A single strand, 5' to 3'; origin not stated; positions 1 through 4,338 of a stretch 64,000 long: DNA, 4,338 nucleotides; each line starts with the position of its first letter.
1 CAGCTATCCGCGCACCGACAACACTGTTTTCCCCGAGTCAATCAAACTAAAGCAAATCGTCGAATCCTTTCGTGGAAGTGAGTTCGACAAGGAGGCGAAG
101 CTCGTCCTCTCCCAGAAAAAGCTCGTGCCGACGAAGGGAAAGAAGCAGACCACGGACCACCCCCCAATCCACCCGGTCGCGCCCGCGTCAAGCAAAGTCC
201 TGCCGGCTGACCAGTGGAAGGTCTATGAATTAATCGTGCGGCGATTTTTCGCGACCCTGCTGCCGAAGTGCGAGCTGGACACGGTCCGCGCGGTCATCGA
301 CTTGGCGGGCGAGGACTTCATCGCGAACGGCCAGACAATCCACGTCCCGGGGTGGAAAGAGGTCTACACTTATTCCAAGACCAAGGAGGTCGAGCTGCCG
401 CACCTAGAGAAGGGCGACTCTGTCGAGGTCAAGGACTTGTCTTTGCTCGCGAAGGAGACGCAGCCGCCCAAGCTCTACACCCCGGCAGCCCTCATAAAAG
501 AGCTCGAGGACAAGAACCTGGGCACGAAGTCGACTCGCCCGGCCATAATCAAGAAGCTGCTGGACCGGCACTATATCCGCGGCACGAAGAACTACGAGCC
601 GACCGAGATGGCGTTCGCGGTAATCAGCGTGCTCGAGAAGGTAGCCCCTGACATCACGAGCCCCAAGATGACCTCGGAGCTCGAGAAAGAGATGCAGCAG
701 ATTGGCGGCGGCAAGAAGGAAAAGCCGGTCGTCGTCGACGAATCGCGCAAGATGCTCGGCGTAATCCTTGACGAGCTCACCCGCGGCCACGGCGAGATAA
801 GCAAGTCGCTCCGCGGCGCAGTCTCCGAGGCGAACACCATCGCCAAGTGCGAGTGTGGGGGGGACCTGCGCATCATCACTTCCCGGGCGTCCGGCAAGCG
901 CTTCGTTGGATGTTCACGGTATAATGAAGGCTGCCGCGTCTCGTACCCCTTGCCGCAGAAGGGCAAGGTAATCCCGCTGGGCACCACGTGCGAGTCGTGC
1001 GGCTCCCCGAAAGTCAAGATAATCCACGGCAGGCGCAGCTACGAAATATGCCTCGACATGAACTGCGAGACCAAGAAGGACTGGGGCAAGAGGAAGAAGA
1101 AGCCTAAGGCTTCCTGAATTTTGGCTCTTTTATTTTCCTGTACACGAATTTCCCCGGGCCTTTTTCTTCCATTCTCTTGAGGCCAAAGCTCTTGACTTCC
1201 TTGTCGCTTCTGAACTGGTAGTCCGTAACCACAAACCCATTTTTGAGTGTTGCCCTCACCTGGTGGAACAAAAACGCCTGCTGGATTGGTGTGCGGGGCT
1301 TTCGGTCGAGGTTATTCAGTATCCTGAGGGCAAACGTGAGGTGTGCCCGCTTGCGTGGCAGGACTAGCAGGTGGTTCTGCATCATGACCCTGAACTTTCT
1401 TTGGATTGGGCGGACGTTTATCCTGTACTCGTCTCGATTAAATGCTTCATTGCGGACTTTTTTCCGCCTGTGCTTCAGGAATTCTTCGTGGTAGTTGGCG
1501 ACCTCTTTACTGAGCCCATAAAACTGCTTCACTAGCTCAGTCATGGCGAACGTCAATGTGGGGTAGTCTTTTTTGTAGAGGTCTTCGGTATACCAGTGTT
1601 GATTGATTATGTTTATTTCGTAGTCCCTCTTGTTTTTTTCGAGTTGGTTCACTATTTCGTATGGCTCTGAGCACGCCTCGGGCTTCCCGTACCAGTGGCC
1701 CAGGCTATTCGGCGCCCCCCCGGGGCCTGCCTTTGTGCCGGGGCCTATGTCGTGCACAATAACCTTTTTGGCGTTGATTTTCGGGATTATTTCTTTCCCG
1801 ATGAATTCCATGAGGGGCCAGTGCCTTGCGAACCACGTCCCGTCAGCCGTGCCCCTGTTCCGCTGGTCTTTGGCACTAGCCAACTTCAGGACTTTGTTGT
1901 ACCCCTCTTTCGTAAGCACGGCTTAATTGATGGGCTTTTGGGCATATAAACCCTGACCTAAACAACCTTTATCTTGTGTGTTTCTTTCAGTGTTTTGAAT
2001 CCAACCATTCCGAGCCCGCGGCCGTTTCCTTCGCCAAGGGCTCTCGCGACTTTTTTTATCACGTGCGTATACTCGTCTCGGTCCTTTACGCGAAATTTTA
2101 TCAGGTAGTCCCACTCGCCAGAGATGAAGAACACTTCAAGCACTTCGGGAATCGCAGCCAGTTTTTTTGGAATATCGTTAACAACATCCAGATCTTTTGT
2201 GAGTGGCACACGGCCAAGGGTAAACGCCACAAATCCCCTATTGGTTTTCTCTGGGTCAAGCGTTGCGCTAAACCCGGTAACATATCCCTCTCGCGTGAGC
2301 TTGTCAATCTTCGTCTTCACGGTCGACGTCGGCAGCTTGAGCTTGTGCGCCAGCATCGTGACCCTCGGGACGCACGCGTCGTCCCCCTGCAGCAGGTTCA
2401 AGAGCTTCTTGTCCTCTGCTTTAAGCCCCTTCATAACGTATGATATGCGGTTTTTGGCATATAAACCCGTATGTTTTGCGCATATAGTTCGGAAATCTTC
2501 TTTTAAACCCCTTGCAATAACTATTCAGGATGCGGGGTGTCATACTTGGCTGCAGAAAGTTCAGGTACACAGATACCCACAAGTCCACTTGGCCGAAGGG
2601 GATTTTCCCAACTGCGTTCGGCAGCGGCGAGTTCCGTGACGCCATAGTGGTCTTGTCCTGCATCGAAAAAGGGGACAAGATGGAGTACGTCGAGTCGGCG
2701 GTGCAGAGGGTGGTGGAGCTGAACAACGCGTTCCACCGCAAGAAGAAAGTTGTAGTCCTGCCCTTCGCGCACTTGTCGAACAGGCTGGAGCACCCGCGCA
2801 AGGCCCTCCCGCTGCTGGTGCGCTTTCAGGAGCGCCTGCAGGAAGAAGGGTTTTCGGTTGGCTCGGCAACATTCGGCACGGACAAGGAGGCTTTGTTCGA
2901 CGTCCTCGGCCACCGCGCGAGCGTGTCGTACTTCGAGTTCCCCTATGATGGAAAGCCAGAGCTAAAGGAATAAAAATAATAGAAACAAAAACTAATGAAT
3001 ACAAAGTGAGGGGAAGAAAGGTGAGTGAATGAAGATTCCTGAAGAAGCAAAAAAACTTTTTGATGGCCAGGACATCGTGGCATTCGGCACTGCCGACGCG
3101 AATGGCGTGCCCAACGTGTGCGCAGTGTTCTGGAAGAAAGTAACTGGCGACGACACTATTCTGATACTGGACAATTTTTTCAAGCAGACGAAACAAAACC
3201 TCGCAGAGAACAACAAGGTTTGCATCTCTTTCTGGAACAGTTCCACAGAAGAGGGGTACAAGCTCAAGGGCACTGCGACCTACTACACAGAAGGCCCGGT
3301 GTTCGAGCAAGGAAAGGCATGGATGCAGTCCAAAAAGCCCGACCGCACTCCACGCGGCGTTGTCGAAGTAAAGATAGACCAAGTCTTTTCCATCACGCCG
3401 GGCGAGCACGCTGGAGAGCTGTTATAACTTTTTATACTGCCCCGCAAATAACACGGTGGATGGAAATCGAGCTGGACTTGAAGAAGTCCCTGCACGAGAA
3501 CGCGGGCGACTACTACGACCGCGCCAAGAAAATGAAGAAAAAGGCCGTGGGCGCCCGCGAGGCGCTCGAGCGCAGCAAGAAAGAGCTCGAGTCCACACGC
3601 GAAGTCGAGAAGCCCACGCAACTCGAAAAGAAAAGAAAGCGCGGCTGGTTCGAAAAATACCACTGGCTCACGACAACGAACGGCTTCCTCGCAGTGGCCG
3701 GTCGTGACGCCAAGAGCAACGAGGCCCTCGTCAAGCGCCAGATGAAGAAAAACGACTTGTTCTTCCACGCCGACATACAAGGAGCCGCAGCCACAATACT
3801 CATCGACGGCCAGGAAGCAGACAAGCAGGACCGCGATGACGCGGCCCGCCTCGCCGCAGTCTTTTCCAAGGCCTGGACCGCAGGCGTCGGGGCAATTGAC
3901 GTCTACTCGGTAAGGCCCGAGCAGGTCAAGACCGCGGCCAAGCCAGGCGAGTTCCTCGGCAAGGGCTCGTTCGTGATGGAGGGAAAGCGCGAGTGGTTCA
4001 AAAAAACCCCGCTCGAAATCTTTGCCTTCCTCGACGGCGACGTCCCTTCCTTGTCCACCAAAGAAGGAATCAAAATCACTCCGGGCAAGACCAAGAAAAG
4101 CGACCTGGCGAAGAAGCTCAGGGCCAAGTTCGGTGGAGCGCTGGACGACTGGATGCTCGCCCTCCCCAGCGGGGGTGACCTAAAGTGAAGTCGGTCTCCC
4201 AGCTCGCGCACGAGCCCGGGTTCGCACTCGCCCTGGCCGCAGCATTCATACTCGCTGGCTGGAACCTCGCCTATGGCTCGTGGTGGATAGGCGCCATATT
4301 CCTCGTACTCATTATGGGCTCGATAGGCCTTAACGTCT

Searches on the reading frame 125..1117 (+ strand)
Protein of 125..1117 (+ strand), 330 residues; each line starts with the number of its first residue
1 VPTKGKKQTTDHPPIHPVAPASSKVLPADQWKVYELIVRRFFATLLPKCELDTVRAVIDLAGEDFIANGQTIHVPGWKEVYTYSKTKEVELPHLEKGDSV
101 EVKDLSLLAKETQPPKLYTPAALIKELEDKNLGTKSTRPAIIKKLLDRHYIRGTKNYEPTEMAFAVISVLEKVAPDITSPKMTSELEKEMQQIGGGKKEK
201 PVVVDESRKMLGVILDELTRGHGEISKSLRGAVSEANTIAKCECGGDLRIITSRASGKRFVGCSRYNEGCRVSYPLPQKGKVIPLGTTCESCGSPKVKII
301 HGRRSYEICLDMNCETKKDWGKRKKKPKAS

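Call 6: search_protein_families(library=pfam, max_evalue=0.001, proteins=[window:125-1117:+])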
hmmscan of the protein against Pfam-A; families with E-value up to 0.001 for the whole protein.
window:125-1117:+ (330 aa): 2 families
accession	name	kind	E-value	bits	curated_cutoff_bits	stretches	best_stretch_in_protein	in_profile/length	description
PF01131.25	Topoisom_bac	-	6.1e-62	210.4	35.1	1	4-204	207-410/411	DNA topoisomerase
PF01396.24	Zn_ribbon_Top1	-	0.00036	20.7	32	0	243-278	6-38/39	Topoisomerase DNA binding C4 zinc finger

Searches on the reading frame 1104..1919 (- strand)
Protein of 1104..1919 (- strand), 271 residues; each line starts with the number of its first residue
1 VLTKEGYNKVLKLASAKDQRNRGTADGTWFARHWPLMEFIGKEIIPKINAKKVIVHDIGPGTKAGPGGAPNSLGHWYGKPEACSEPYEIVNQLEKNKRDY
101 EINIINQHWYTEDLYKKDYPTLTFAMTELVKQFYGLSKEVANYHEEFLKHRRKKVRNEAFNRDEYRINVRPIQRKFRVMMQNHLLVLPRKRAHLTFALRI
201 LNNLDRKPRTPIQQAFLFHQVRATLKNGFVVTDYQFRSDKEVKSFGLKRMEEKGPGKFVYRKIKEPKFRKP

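Call 6: search_protein_families(library=pfam, max_evalue=0.001, proteins=[window:1104-1919:-])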
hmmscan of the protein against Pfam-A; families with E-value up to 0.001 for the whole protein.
window:1104-1919:- (271 aa): 0 families

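Call 42: find_encoding_contigs(protein=window:1104-1919:-, flank=10000, max_places=1)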
Protein window:1104-1919:- (271 aa): 4 contigs read that carry it; 1 place shown.
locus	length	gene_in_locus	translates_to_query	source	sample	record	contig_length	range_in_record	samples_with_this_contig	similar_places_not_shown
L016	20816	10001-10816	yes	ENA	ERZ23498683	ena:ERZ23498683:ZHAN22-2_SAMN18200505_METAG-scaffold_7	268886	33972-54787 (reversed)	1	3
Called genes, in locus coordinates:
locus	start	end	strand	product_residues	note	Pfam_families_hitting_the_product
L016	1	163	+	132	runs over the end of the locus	-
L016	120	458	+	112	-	-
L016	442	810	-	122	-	-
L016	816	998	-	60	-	-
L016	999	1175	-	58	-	-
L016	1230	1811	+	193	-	PF02163:Peptidase_M50 (weak)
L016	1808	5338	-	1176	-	PF02359:CDC48_N, PF02933:CDC48_2, PF00004:AAA, PF17862:AAA_lid_3, PF00004:AAA, PF14890:Intein_splicing, PF14528:LAGLIDADG_3, PF00004:AAA, +17 more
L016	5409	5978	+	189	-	-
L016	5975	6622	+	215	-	PF00154:RecA_N, PF06745:ATPase (weak), PF08423:Rad51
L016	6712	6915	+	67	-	-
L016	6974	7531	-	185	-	-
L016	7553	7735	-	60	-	-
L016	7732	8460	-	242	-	PF05833:NFACT_N, PF05670:NFACT-R_1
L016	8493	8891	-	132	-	PF01243:PNPOx_N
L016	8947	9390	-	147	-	PF08915:tRNA-Thr_ED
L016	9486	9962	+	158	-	PF01037:AsnC_trans_reg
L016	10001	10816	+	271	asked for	-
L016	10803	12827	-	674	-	PF01751:Toprim, PF01131:Topoisom_bac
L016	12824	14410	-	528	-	PF06418:CTP_synth_N, PF07722:Peptidase_C26 (faint), PF00117:GATase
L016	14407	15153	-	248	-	-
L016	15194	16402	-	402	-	PF01964:ThiC_Rad_SAM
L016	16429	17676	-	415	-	PF00919:UPF0004, PF04055:Radical_SAM, PF01938:TRAM (weak)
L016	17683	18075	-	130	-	-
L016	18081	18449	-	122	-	PF01906:YbjQ_1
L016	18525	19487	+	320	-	PF05496:RuvB_N, PF00004:AAA, PF13177:DNA_pol3_delta2, PF21960:RCF1-5-like_lid (faint), PF25361:AAA_lid_RFC1, PF08542:Rep_fac_C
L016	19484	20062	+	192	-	PF00702:Hydrolase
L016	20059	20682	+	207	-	PF02676:TYW3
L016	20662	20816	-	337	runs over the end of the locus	PF26356:Pelota_N, PF03464:eRF1_2 (weak), PF03465:eRF1_3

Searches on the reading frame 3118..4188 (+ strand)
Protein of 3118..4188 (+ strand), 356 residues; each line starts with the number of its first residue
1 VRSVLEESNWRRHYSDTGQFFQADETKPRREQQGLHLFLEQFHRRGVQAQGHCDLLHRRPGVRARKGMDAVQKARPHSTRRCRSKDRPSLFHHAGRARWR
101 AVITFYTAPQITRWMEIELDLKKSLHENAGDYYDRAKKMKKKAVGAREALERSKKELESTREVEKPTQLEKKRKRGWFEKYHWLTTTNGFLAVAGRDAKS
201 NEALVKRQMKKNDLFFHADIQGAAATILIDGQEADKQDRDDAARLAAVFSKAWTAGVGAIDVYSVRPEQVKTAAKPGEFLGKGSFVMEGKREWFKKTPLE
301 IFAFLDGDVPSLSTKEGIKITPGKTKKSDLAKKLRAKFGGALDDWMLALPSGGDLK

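Call 6: search_protein_families(library=pfam, max_evalue=0.001, proteins=[window:3118-4188:+])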
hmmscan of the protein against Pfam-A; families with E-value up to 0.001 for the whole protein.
window:3118-4188:+ (356 aa): 3 families
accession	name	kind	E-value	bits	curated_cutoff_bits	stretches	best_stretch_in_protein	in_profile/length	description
PF05670.18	NFACT-R_1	-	3.6e-26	92.3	29.8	1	180-289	1-112/112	NFACT protein RNA binding domain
PF05833.16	NFACT_N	-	6.3e-09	35.6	31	1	102-168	359-422/456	NFACT N-terminal and middle domains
PF18297.6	NFACT-R_2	-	4.9e-05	23.9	26.9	1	188-262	8-79/104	NFACT protein RNA binding domain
